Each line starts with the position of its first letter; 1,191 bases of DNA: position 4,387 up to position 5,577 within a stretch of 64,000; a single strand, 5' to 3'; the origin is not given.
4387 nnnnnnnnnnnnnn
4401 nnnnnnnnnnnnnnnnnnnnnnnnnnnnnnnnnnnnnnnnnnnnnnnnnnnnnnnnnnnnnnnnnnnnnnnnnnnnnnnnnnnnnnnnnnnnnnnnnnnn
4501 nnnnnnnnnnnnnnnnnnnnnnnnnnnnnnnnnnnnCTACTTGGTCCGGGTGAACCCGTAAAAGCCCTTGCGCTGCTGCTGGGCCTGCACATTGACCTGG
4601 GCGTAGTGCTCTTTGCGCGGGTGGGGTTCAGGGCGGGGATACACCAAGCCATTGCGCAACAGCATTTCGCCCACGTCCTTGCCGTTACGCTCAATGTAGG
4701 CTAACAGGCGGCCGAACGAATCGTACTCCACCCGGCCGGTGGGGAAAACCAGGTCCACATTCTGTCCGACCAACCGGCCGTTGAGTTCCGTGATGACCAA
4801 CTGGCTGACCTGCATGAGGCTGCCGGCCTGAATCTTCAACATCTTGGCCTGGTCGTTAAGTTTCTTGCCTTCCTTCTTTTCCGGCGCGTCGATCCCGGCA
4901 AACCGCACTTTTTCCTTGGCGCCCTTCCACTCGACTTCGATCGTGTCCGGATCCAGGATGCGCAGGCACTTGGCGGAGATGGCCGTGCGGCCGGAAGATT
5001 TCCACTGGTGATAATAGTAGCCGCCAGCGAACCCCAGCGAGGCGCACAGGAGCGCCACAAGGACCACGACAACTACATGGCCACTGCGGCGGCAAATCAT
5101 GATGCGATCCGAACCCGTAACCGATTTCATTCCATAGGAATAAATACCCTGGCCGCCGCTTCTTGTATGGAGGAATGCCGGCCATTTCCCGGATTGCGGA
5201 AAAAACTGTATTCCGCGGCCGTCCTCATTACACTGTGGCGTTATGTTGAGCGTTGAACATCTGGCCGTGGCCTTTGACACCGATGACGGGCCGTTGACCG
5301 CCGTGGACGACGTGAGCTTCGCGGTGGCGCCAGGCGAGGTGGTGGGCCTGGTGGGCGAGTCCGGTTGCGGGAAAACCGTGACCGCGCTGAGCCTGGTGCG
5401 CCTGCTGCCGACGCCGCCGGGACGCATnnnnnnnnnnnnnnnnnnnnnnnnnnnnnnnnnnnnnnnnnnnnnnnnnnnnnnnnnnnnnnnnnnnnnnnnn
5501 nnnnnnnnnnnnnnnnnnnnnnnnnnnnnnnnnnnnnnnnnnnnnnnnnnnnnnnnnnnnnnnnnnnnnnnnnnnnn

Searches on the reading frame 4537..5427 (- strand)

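Call 53: search_protein_families(library=pfam, proteins=[window:4537-5427:-], max_evalue=0.0001)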
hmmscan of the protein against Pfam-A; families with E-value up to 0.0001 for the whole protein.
window:4537-5427:- (296 aa): 1 family
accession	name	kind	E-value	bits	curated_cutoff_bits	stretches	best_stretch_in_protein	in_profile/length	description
PF00565.23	SNase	-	1.2e-08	35.8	21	1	173-289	1-104/107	Staphylococcal nuclease homologue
